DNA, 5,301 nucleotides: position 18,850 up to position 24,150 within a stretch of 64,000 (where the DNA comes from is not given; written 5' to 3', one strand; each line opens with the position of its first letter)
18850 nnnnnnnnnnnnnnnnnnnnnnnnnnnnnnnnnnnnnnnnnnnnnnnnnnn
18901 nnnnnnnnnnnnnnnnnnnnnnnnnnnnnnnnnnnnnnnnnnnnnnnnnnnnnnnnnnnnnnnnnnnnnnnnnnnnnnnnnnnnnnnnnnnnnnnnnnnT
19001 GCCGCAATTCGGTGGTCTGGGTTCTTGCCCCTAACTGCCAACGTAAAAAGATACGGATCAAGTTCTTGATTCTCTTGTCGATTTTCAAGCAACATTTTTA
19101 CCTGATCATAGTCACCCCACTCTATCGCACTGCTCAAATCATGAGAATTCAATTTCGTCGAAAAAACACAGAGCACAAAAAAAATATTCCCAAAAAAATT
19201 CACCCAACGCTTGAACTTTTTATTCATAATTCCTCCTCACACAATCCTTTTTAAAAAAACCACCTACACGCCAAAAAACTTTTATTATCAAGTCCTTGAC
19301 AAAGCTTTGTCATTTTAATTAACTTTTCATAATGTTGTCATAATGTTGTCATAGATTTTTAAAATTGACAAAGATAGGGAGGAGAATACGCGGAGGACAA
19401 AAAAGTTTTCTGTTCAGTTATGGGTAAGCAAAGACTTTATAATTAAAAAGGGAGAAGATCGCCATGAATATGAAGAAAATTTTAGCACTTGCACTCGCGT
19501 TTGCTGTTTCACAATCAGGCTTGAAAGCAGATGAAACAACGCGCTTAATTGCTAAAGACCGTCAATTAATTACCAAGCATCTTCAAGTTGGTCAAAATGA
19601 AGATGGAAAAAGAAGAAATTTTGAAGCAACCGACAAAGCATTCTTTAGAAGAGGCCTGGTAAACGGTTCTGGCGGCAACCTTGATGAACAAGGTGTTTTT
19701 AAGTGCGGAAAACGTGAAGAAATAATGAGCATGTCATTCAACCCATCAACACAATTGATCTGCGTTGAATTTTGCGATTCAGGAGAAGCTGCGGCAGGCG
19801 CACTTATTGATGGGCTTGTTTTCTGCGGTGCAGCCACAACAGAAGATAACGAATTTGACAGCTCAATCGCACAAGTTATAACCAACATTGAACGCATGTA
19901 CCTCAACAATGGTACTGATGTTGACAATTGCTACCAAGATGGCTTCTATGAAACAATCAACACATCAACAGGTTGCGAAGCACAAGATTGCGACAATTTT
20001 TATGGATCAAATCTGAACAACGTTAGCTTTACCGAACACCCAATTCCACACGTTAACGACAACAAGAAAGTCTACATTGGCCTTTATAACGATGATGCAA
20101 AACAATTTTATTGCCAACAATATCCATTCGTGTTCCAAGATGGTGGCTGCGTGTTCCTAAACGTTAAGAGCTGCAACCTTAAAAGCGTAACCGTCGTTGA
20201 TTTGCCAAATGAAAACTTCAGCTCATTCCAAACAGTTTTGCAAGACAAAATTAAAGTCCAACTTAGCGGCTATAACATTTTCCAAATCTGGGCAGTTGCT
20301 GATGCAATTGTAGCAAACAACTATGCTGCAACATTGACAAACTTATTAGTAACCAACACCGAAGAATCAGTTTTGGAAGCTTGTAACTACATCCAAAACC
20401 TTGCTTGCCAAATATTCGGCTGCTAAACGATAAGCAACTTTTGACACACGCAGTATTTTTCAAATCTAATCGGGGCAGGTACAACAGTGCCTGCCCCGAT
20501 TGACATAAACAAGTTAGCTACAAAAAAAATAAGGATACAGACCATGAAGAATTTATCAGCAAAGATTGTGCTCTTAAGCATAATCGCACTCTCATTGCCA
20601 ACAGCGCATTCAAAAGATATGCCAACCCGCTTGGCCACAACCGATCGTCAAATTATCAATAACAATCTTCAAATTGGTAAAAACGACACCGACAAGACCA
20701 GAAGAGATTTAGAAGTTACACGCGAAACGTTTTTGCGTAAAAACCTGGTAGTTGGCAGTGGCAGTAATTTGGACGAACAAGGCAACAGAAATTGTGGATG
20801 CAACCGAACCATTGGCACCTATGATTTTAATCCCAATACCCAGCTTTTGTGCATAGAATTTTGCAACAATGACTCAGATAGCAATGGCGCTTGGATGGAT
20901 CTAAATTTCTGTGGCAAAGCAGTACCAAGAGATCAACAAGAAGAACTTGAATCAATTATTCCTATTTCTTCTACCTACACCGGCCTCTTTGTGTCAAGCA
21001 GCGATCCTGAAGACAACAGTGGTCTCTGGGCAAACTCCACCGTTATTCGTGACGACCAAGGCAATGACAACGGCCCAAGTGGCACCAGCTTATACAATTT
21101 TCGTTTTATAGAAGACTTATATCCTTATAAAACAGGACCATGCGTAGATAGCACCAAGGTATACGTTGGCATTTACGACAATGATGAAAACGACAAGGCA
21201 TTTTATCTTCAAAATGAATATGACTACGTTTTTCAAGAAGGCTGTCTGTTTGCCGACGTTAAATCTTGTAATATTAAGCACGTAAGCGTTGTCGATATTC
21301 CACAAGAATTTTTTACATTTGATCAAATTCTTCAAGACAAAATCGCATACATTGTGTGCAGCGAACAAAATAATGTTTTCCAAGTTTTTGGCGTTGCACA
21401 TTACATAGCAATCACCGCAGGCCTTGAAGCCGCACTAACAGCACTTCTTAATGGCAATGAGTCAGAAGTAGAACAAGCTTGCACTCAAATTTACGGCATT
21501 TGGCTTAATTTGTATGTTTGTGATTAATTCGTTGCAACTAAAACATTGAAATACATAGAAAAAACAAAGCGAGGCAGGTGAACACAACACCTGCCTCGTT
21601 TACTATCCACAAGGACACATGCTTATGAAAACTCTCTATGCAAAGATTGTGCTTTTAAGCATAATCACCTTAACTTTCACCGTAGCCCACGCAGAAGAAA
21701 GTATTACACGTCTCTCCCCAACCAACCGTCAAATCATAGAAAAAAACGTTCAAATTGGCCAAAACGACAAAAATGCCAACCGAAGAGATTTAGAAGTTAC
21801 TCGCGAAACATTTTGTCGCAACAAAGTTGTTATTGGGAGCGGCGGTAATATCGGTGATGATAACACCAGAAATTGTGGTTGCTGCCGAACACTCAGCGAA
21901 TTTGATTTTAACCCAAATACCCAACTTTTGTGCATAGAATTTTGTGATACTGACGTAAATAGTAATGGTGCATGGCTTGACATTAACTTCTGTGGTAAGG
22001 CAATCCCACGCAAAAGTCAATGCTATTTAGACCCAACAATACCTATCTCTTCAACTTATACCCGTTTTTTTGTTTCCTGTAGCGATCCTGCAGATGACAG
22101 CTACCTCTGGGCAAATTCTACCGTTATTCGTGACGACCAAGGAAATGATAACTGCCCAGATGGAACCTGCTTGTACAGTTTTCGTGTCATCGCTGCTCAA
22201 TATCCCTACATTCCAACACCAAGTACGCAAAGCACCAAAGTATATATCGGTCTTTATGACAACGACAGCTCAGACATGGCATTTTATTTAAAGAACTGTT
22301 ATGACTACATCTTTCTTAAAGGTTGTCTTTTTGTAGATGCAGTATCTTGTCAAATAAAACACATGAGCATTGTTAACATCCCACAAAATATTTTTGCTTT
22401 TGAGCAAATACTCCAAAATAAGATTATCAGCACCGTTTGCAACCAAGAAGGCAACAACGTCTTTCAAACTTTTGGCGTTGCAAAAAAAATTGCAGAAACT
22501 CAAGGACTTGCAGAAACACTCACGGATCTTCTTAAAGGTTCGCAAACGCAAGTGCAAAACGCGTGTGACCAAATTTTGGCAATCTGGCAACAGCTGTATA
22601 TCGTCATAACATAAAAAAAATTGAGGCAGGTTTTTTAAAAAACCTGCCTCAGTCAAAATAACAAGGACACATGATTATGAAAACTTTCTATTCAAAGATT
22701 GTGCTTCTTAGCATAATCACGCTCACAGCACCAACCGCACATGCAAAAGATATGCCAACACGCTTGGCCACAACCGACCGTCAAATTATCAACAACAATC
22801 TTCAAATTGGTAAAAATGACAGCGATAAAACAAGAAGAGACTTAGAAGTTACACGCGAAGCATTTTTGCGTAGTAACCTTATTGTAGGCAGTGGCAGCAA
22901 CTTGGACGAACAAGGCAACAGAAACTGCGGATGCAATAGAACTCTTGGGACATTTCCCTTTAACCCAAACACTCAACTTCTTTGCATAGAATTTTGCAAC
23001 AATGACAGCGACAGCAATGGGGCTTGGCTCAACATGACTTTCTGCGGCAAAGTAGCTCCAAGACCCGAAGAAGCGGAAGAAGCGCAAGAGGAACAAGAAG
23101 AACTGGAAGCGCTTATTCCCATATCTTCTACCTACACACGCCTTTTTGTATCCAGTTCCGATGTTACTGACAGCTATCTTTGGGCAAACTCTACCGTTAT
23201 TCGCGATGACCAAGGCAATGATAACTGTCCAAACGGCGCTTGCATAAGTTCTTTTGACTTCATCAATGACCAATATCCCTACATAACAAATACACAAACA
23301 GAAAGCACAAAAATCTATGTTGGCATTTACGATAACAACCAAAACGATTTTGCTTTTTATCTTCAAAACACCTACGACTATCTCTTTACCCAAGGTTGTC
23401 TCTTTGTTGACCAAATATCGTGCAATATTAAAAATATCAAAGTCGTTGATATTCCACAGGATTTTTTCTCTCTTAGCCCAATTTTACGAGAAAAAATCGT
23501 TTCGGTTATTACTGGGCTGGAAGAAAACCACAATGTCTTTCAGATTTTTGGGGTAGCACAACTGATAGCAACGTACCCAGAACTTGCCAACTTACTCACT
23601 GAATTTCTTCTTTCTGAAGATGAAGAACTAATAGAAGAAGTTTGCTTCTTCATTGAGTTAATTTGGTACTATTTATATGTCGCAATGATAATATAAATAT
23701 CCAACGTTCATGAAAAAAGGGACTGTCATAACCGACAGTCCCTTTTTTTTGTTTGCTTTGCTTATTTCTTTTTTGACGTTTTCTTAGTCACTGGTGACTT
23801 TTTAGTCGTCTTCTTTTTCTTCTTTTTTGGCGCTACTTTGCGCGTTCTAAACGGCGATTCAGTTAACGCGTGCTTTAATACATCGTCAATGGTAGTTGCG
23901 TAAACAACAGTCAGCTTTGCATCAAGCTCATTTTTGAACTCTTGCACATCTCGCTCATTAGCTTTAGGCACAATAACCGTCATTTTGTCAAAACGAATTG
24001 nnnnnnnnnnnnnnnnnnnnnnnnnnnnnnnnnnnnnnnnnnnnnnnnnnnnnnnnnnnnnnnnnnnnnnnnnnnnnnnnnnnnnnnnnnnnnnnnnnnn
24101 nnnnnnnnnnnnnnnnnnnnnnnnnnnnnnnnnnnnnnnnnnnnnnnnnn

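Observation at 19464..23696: Four tandem paralogs of an unrecognised secreted cysteine-rich protein family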

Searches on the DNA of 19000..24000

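Call 64: search_rna_families(source=window, start=19000, end=24000, threshold=evalue, max_evalue=1)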
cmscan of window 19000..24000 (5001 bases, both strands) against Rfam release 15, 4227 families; matches with E-value up to 1: 1.
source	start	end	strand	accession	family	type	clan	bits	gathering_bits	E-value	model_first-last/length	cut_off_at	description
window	23643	23745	+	RF02503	Atu_C9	Gene; sRNA;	-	17.9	40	0.13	86-192/192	no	Rhizobiales sRNA Atu_C9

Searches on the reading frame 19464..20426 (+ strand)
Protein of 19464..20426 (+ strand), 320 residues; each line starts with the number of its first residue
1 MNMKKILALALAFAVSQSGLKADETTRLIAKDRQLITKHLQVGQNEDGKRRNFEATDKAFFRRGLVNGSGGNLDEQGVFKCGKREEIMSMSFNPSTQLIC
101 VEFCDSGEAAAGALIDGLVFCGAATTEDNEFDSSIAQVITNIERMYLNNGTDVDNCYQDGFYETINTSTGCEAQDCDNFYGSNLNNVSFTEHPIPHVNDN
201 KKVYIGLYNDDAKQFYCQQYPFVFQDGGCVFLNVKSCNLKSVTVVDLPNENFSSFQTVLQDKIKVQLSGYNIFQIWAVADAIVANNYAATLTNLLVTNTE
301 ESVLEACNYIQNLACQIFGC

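Call 3: search_protein_families(library=pfam, proteins=[window:19464-20426:+], max_evalue=1)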
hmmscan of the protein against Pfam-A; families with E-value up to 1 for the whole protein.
window:19464-20426:+ (320 aa): 1 family
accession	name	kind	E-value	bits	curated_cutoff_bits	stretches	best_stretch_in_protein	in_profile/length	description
PF24722.1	DUF7674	-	0.045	14.3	27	1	134-179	48-92/111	Domain of unknown function (DUF7674)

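Call 4: search_protein_families(library=ncbifam, proteins=[window:19464-20426:+], max_evalue=1)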
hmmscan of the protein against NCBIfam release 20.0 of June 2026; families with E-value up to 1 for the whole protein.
window:19464-20426:+ (320 aa): 0 families

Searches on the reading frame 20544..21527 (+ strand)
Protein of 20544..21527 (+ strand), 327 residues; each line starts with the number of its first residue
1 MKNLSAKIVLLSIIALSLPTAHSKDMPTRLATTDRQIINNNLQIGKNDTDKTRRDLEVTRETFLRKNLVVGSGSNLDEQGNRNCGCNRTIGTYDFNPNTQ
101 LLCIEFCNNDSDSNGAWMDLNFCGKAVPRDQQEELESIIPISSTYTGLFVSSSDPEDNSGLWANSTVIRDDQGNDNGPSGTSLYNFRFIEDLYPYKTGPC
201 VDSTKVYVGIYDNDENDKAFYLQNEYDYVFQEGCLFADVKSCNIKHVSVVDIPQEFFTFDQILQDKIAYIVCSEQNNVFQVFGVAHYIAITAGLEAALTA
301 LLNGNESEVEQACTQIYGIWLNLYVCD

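Call 3: search_protein_families(library=pfam, proteins=[window:20544-21527:+], max_evalue=1)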
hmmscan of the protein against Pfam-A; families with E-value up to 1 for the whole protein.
window:20544-21527:+ (327 aa): 0 families

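Call 4: search_protein_families(library=ncbifam, proteins=[window:20544-21527:+], max_evalue=1)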
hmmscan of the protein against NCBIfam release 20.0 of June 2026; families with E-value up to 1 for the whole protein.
window:20544-21527:+ (327 aa): 0 families

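Call 43: search_solved_structures(query=A4, max_evalue=10)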
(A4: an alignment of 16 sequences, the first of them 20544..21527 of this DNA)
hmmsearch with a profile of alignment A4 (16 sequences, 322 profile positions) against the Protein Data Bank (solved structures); distinct sequences matched with E-value up to 10: 3.
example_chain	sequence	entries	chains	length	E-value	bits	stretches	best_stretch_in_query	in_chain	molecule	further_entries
5men_D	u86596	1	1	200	0.34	13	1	112-206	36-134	Protein TRAV22,Human nkt tcr alpha chain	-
4c56_A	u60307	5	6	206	0.36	12.9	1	112-206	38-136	T CELL RECEPTOR ALPHA CHAIN | T CELL RECEPTOR ALPHA CHAIN, T-CELL RECEPTOR ALPHA CHAIN C REGION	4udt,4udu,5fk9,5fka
6o8w_S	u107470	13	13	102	0.95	11.5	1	41-100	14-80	50S ribosomal protein L21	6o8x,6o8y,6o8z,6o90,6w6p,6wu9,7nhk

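Call 44: search_protein_families(library=phrogs, alignment_id=A4, max_evalue=1)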
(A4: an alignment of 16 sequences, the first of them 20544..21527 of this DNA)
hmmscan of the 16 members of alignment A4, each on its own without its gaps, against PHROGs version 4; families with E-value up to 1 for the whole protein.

A. member 1, window:20544-21527:+ (327 aa): 1 family
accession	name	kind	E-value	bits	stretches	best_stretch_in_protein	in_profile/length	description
phrog_23934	-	unknown function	0.017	15.5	1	189-241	21-71/254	-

B. families by the number of members that match (of 16 scanned): 10 families
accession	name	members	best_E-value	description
phrog_23934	-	3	0.017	-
phrog_24710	-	2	0.021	-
phrog_24563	-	1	0.0097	-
phrog_15296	-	1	0.014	-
phrog_30649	-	1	0.055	-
phrog_3330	-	1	0.097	-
phrog_15772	-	1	0.1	-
phrog_3594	-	1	0.13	-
phrog_22744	-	1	0.15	-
phrog_31701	-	1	0.36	-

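Call 49: predict_structure(alignment_id=A5)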
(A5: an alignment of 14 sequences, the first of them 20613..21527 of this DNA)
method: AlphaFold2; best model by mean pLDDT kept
length: 304 residues; sequences in the alignment: 14
mean_pLDDT: 75.4   pTM: 0.73
mean pLDDT of the five models: 75.4, 72.8, 72.3, 68.1, 64.3
residues with pLDDT >= 90: 75; 70-90: 126; 50-70: 61; < 50: 42
segments of 3 or more residues with pLDDT < 50: 1-25, 27-42
pLDDT, mean of each block of 10 residues (from residue 1): 40 41 45 39 58 58 78 90 75 89 80 77 85 72 80 74 71 62 83 73 80 89 86 92 90 80 92 96 96 91 74
secondary structure, 60 per line:
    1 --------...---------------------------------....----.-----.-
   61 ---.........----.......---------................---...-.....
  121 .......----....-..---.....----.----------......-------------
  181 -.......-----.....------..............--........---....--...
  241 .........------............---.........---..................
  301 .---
elements in order: E45-48 E64-72 E77-83 E93-105 E116-127 H132-135 E142-146 E162-167 E182-188 H194-198 E205-218 E221-228 H232-235 H238-249 H256-267 H271-279 H283-301

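Call 54: fold_search(model_id=the predicted structure, library=pdb)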
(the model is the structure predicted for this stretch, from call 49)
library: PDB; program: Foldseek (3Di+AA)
matches with E <= 10: 688; with E <= 0.001: 0
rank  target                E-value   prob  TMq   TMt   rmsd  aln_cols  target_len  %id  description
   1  3qs2_A                4.9e-02  0.11  0.14  0.20  20.1       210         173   11  Crystal structure of the biofilm forming subunit of the E. coli common pilus: full length domain swapped dimer of EcpA (released 2012-02-22)
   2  5dzf_B                4.9e-02  0.06  0.11  0.14  18.5       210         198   11  Crystal Structure of the catalytic nucleophile mutant of VvEG16 in complex with a mixed-linkage glucan octasaccharide (released 2016-09-21)
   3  6lb0                  8.4e-02  0.03  0.08  0.08  21.6       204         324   13  The cryo-EM structure of HEV VLP in complex with Fab 8C11 (released 2019-12-04)
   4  9hdi_MODEL_1_A        9.4e-02  0.10  0.15  0.21  15.7       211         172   10  N-terminally truncated CanA from Pyrodictium abyssi - K1-CanA (released 2025-08-20)
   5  5dze_A                1.2e-01  0.04  0.10  0.14  18.6       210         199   10  Crystal Structure of the catalytic nucleophile mutant of VvEG16 in complex with cellotetraose (released 2016-09-21)
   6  8qpg_TA               1.2e-01  0.03  0.11  0.09  24.2       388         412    9  Turret of Haloferax tailed virus 1 (released 2024-10-09)
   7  5dzg_A                1.4e-01  0.04  0.11  0.15  18.5       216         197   11  Crystal Structure of the catalytic nucleophile mutant of VvEG16 in complex with a xyloglucan tetradecasaccharide (released 2016-09-21)
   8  5dzf_A                1.4e-01  0.04  0.11  0.14  18.4       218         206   10  Crystal Structure of the catalytic nucleophile mutant of VvEG16 in complex with a mixed-linkage glucan octasaccharide (released 2016-09-21)
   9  4d69_J                1.4e-01  0.06  0.12  0.15  20.2       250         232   11  SOYBEAN AGGLUTININ FROM GLYCINE MAX IN COMPLEX WITH THE ANTIGEN Tn (released 2014-11-19)
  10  3j8d_H                1.5e-01  0.01  0.08  0.08  27.4       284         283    6  Cryoelectron microscopy of dengue-Fab E104 complex at pH 5.5 (released 2014-11-12)
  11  1oh4_A                1.9e-01  0.11  0.16  0.22  10.9       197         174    9  Structural and thermodynamic dissection of specific mannan recognition by a carbohydrate-binding module (released 2004-03-16)
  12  8ic1_A                1.9e-01  0.08  0.10  0.07  15.0       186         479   11  endo-alpha-D-arabinanase EndoMA1 D51N mutant from Microbacterium arabinogalactanolyticum in complex with arabinooligos (released 2023-08-16)
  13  5lwg_B                1.9e-01  0.02  0.08  0.10  21.1       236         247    9  Israeli acute paralysis virus heated to 63 degree - full particle (released 2016-11-30)
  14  7s8k_A                2.2e-01  0.02  0.10  0.11  18.1       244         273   11  Crystal structure of a GH12-2 family cellulase from Thermococcus sp. 2319x1 (released 2022-08-24)
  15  3wy6_A                2.3e-01  0.08  0.16  0.17  14.6       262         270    6  Structure of hyperthermophilic family 12 endocellulase (E197A) from Pyrococcus furiosus in complex with laminaribiose (released 2015-09-16)
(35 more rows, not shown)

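Call 55: fold_search(model_id=the predicted structure, library=viral)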
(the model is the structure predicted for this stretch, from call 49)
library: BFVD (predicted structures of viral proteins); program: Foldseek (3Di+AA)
matches with E <= 10: 988; with E <= 0.001: 2
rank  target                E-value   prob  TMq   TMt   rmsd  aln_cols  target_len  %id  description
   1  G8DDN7                3.2e-04  0.97  0.25  0.09  12.6       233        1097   12  (no name in the UniProt tables at hand)
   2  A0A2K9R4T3            9.4e-04  0.97  0.24  0.07   8.1       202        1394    8  (no name in the UniProt tables at hand)
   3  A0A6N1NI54            1.3e-03  0.75  0.19  0.20  13.1       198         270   12  Putative ORFan [Tupanvirus deep ocean]
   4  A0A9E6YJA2            1.9e-03  0.89  0.21  0.34   8.5       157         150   15  (no name in the UniProt tables at hand)
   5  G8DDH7                2.6e-03  0.97  0.25  0.29   9.8       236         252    9  (no name in the UniProt tables at hand)
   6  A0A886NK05            2.9e-03  0.94  0.23  0.18  10.2       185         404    9  (no name in the UniProt tables at hand)
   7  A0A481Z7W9            2.9e-03  0.69  0.22  0.31  12.6       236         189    8  Uncharacterized protein [Pithovirus LCPAC202]
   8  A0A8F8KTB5            3.1e-03  0.94  0.26  0.08   9.4       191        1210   11  Putative collagen-binding domain virulence factor YadA protein [Clandestinovirus]
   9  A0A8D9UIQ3            3.3e-03  0.41  0.17  0.16  17.3       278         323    8  P3 [Viola verecunda virus 1]
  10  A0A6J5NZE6            3.7e-03  0.72  0.19  0.12  11.3       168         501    8  Pectate lyase superfamily protein [uncultured Caudovirales phage]
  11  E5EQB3                3.9e-03  0.91  0.25  0.26   8.1       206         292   11  (no name in the UniProt tables at hand)
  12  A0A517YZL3            4.7e-03  0.85  0.21  0.12  10.5       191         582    9  (no name in the UniProt tables at hand)
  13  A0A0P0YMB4            4.7e-03  0.66  0.18  0.08  10.4       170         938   12  (no name in the UniProt tables at hand)
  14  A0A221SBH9            5.0e-03  0.38  0.15  0.09  12.6       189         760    7  Tailspike protein [Acinetobacter phage vB_AbaP_B1]
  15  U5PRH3                6.7e-03  0.57  0.20  0.32  10.1       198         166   10  Uncharacterized protein [Cyanophage PP]
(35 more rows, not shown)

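Call 79: search_dna_similar(query=window:20613-21527:+, collection=phages, mode=protein, max_evalue=0.01, max_rows=10)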
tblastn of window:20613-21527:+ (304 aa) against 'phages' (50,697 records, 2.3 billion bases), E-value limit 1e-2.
No match.
